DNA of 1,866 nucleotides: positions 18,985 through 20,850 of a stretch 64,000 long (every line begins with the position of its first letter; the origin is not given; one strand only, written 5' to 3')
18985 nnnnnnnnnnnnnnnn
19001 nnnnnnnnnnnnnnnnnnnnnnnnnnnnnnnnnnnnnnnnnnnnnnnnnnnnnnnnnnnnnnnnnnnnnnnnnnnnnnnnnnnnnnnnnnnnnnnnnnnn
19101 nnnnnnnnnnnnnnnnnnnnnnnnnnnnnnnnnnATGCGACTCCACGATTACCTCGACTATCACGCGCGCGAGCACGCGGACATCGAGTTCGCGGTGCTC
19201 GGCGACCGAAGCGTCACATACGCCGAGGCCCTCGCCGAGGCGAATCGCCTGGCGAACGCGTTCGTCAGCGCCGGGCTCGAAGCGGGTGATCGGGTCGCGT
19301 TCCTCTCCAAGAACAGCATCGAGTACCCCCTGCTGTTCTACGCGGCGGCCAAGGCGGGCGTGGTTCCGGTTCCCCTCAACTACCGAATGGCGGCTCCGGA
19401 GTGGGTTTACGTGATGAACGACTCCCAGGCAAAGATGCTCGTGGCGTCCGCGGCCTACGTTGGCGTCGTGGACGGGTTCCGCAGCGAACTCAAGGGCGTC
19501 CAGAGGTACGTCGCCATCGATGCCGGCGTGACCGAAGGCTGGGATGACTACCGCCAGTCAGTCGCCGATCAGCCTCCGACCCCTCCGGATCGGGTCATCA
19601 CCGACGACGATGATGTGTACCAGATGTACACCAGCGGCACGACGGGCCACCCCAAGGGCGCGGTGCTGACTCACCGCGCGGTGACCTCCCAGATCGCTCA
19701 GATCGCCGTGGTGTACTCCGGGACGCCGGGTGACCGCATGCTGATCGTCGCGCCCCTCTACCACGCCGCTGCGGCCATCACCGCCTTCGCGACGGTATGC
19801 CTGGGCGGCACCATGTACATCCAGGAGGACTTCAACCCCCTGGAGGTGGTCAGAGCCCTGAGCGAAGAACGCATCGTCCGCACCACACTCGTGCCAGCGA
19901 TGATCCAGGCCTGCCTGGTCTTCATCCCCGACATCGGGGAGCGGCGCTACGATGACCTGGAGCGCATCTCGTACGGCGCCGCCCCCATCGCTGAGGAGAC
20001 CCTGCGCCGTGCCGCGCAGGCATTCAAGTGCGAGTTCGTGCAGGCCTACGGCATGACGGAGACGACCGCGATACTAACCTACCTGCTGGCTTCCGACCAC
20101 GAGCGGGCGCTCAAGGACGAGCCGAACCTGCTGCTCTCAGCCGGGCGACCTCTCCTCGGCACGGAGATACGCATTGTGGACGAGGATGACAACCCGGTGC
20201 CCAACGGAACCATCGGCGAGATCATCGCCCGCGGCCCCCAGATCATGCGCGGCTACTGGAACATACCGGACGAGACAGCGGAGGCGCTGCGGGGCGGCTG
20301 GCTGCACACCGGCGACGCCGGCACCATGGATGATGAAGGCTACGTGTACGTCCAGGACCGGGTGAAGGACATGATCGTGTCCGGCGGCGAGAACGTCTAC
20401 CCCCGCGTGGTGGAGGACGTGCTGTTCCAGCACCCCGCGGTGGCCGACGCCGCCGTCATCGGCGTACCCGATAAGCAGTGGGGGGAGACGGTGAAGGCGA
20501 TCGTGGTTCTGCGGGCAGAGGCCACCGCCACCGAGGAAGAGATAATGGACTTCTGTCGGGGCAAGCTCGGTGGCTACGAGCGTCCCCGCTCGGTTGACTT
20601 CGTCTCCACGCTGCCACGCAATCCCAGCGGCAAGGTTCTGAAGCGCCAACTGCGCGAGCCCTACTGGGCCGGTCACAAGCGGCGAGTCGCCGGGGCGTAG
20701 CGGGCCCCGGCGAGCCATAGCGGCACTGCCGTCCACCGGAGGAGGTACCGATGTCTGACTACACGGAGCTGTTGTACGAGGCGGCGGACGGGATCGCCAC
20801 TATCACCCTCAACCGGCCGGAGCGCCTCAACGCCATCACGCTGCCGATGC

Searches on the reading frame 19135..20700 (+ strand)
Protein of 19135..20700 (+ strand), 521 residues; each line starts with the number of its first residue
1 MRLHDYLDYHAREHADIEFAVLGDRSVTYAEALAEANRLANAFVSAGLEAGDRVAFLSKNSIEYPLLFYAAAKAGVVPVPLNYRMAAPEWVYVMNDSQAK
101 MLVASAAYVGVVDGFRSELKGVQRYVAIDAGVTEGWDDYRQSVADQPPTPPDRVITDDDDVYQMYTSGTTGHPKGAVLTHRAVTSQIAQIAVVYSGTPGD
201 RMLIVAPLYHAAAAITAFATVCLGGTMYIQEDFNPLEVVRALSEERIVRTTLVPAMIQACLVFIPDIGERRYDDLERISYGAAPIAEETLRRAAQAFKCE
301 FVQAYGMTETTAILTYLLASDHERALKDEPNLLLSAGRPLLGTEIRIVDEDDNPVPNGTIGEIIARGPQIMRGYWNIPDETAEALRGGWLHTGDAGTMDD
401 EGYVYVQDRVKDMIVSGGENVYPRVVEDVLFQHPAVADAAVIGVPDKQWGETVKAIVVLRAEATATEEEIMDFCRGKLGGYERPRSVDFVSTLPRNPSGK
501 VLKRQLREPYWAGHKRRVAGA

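Call 9: search_protein_families(library=pfam, proteins=[window:19135-20700:+], max_evalue=0.01)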
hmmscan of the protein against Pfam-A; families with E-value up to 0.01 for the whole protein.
window:19135-20700:+ (521 aa): 2 families
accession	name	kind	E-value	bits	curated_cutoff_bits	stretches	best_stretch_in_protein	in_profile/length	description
PF00501.34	AMP-binding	-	1.5e-87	294.4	29.9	1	8-375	2-384/384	AMP-binding enzyme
PF13193.12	AMP-binding_C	-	1.5e-23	83.9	24.5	1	426-500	2-76/76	AMP-binding enzyme C-terminal domain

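Call 14: find_encoding_contigs(protein=window:19135-20700:+, flank=10000, max_places=10)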
Protein window:19135-20700:+ (521 aa): 2 contigs read that carry it; 1 place shown.
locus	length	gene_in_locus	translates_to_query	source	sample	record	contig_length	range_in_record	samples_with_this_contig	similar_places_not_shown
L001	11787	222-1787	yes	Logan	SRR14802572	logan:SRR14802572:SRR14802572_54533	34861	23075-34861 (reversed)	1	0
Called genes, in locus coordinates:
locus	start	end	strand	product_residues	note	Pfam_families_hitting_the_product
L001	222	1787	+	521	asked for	PF00501:AMP-binding, PF13193:AMP-binding_C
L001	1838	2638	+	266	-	PF00378:ECH_1, PF16113:ECH_2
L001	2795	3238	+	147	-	PF12172:zf-ChsH2, PF01796:OB_ChsH2_C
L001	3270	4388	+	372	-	PF00108:Thiolase_N, PF02803:Thiolase_C, PF22691:Thiolase_C_1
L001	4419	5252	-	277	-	PF01144:CoA_trans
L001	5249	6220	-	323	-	PF01144:CoA_trans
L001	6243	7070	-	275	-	PF00881:Nitroreductase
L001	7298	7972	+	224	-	PF23023:Anti-Pycsar_Apyc1 (faint), PF00753:Lactamase_B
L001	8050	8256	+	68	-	PF04964:Flp_Fap (weak)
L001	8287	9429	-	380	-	PF10128:OpcA_G6PD_assem, PF20171:OpcA_G6PD_C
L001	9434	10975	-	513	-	PF00479:G6PD_N, PF02781:G6PD_C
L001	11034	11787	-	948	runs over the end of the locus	PF00923:TAL_FSA, PF00342:PGI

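Call 16: find_related_loci(query=window:19135-20700:+, collection=genome_contigs, flank=10000)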
Query window:19135-20700:+ (521 aa) in genome_contigs; peptide patterns used: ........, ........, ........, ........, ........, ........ (x = any residue, [..] = any of these).
226 stretches matched a pattern; 196 encode a relative of the query (tblastn E <= 1e-3); the best 80 are kept; 80 distinct loci.
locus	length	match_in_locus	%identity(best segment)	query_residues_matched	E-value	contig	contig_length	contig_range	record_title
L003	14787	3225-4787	84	1-521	0e+0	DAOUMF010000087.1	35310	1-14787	MAG TPA_asm: Dehalococcoidia bacterium isolate W31_80 k127_721743, whole genome shotgun sequence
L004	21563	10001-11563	77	1-521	0e+0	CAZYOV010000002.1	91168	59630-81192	MAG TPA_asm: uncultured Dehalococcoidia bacterium isolate binchicken_co85_35 genome assembly, contig: NODE_115_length_91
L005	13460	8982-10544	71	1-521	0e+0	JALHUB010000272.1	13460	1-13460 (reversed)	MAG: Dehalococcoidia bacterium isolate PFL39 seq_4066464, whole genome shotgun sequence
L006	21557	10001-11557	64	1-519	0e+0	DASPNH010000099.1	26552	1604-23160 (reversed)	MAG TPA_asm: Candidatus Binatia bacterium isolate SMAG_U12116 k141_114189, whole genome shotgun sequence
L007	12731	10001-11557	65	1-518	0e+0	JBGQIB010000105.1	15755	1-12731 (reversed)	MAG: bacterium isolate OBJ2_061818_070_59 k141_851069_length_15755_cov_11.5456, whole genome shotgun sequence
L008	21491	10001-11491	64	25-521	0e+0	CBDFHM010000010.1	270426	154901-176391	MAG: Dehalococcoidia bacterium isolate 50d174fe-4397-490d-ac01-47ab85389e19 genome assembly, contig: contig_10, whole ge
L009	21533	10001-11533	65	1-511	0e+0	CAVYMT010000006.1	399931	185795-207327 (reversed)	MAG: uncultured Rubrobacteraceae bacterium isolate MFD05747.bin.2.105 genome assembly, contig: contig_24036, whole genom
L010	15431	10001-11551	64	1-518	0e+0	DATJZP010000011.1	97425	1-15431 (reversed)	MAG TPA_asm: Myxococcota bacterium isolate SMAG_U15181 k141_2217192, whole genome shotgun sequence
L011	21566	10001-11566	59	1-519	0e+0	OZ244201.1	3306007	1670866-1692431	MAG: Parvibaculaceae bacterium isolate d60041d8-0fdb-473c-a512-0377d1883a05 genome assembly, chromosome: 1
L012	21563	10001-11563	54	1-519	0e+0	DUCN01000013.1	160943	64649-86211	MAG TPA_asm: Myxococcales bacterium isolate UWMA-0330 NODE_130_length_160943_cov_0.153957, whole genome shotgun sequence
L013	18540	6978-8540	54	1-519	0e+0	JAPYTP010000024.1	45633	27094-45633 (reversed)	MAG: Myxococcota bacterium isolate PW6.metabat2.187 PW6_1088_length_45633_cov_9.721598, whole genome shotgun sequence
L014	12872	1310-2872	50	1-519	7e-178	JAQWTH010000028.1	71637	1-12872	MAG: Candidatus Pelagibacterales bacterium isolate cluster2_bin.78 k141_4256420, whole genome shotgun sequence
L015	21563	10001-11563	50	1-519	1e-176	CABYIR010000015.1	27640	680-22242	MAG: uncultured Pelagibacteraceae bacterium isolate AG-333-D21 genome assembly, contig: AG-333-D21_NODE_15, whole genome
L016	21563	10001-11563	50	1-519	4e-176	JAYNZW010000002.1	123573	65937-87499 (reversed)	MAG: Pelagibacteraceae bacterium isolate 139556_S158_metabat_bins_2.tsv.146 NODE_71_length_123573_cov_6.156941, whole ge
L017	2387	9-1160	68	135-518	0e+0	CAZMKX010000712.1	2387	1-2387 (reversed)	MAG TPA_asm: uncultured Myxococcales bacterium isolate SRP173033_co1_140 genome assembly, contig: NODE_148823_length_238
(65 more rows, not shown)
